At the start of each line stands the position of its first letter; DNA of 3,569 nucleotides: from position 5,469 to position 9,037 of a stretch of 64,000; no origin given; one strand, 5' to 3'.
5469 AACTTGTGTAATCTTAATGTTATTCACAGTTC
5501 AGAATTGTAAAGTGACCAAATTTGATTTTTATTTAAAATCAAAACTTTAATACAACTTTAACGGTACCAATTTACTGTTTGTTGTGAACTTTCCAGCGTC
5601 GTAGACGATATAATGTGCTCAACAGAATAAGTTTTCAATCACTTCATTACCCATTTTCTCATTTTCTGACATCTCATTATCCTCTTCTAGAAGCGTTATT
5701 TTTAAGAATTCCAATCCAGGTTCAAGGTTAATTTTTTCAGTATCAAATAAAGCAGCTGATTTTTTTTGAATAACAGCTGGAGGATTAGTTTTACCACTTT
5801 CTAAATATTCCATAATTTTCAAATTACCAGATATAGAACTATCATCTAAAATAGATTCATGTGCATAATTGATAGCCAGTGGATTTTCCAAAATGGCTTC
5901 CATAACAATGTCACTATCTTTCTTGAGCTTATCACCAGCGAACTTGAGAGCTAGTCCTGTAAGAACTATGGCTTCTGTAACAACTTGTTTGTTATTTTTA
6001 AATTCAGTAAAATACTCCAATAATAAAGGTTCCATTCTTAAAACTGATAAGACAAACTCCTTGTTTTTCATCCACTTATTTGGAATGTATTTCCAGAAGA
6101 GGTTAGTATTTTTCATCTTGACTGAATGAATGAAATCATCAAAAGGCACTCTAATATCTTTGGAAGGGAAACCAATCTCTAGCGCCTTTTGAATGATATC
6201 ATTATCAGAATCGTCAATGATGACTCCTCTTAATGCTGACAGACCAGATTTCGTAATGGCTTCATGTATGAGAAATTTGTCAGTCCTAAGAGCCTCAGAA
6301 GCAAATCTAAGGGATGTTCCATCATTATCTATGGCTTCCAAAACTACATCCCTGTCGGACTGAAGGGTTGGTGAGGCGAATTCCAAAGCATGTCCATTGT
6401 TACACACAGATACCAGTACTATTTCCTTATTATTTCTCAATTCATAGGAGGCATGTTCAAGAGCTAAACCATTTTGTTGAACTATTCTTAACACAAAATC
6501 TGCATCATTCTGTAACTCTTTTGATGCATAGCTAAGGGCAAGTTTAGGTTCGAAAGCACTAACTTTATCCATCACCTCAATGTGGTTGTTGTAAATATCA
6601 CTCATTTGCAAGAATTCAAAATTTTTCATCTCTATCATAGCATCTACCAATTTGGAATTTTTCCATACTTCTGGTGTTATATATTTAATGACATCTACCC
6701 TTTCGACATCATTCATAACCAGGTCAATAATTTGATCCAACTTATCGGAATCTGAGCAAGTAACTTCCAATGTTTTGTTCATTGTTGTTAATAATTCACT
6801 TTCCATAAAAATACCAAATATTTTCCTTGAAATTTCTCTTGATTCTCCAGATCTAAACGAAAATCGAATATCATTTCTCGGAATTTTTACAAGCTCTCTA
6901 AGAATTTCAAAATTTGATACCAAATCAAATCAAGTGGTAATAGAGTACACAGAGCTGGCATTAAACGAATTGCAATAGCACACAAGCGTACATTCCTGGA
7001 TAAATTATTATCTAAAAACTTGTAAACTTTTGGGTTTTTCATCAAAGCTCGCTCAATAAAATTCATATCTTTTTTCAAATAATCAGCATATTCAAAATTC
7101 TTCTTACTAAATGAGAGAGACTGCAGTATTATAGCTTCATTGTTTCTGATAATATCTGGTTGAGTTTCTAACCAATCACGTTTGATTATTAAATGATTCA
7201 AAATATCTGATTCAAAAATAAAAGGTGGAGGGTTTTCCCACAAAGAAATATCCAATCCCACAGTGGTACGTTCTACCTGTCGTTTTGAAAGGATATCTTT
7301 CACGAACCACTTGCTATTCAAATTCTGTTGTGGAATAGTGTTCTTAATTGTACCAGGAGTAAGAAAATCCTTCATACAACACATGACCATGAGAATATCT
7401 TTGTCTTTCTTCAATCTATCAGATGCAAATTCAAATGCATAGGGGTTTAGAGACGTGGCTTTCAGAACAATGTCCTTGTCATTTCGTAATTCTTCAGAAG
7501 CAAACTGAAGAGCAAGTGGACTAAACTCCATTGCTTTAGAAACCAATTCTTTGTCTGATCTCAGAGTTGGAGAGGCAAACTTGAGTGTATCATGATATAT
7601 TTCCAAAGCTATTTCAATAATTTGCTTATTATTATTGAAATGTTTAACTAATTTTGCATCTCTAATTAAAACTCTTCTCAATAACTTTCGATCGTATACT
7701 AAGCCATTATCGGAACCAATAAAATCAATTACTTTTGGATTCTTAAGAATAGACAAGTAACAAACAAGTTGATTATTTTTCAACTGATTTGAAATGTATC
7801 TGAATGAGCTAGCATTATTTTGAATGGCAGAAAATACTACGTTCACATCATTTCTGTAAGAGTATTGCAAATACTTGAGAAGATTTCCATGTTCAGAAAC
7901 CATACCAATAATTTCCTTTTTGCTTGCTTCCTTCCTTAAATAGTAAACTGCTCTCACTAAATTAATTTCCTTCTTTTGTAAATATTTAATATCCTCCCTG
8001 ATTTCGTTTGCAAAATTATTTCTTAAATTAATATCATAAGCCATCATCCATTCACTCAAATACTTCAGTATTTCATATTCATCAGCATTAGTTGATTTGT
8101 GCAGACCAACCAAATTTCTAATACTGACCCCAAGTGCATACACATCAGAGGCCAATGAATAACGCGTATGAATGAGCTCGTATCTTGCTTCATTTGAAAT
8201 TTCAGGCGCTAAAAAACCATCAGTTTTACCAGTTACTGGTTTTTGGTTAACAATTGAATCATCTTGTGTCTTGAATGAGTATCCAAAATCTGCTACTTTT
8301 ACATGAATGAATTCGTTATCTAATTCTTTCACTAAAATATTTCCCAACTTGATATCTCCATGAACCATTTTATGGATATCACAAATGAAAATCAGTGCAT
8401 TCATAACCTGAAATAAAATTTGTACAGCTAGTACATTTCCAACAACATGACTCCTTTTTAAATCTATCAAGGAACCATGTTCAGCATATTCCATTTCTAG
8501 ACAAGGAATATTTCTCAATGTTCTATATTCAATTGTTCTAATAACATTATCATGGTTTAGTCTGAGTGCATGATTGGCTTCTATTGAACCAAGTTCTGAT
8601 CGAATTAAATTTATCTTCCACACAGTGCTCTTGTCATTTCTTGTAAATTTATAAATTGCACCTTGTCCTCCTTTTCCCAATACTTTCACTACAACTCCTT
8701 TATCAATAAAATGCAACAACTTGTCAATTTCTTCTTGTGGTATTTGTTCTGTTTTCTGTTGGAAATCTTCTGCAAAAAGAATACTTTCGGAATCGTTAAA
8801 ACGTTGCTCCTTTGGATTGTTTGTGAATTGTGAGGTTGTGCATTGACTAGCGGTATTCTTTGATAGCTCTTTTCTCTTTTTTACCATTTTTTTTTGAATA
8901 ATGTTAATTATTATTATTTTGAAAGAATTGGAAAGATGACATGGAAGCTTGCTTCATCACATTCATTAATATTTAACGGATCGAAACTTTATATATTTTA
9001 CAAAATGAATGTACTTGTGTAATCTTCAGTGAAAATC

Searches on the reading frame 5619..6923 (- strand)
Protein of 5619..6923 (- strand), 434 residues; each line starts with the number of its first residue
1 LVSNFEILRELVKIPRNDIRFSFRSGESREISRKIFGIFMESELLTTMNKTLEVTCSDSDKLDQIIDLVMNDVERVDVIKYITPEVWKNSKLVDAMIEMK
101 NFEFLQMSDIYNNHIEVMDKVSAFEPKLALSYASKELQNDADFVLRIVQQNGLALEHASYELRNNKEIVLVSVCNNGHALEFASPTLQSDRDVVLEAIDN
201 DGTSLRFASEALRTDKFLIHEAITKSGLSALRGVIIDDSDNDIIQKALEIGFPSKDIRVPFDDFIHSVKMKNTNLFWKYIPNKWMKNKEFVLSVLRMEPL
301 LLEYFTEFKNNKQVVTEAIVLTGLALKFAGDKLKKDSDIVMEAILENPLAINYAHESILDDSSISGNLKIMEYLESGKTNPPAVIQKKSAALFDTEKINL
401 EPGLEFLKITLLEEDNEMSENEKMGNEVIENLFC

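Call 77: search_protein_families(library=pfam, proteins=[window:5619-6923:-], max_evalue=0.001)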
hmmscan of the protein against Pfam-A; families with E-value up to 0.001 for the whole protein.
window:5619-6923:- (434 aa): 1 family
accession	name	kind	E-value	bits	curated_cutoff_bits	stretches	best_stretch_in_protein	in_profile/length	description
PF13475.11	DUF4116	-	1.1e-69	230.2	24.9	6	142-188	3-49/49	Domain of unknown function (DUF4116)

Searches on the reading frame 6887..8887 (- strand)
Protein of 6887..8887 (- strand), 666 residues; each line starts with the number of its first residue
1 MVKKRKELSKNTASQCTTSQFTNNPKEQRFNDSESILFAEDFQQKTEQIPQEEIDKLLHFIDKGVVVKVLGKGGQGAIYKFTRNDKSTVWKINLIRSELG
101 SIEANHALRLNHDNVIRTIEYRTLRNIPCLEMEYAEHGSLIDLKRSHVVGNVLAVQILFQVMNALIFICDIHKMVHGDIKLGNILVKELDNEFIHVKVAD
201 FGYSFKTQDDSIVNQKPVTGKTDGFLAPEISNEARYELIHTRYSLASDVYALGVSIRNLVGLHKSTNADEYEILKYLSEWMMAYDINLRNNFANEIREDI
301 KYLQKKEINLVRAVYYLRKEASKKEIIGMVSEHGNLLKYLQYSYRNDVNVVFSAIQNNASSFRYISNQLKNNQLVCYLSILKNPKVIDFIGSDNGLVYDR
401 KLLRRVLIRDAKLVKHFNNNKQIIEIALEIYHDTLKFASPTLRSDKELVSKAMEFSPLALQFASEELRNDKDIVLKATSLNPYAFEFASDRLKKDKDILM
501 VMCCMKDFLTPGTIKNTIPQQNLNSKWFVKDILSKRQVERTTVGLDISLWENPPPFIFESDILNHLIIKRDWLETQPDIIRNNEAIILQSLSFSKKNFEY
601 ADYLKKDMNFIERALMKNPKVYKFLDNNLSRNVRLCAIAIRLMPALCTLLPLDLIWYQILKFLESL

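Call 77: search_protein_families(library=pfam, proteins=[window:6887-8887:-], max_evalue=0.001)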
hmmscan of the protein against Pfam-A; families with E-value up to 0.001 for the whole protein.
window:6887-8887:- (666 aa): 3 families
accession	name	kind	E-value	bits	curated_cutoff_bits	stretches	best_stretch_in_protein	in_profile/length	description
PF13475.11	DUF4116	-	3e-51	171.2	24.9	6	445-493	1-49/49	Domain of unknown function (DUF4116)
PF00069.31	Pkinase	-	1.2e-21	77.7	31.7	1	67-301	4-237/263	Protein kinase domain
PF07714.23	PK_Tyr_Ser-Thr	-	1.5e-16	60.9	23.1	1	103-261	51-199/258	Protein tyrosine and serine/threonine kinase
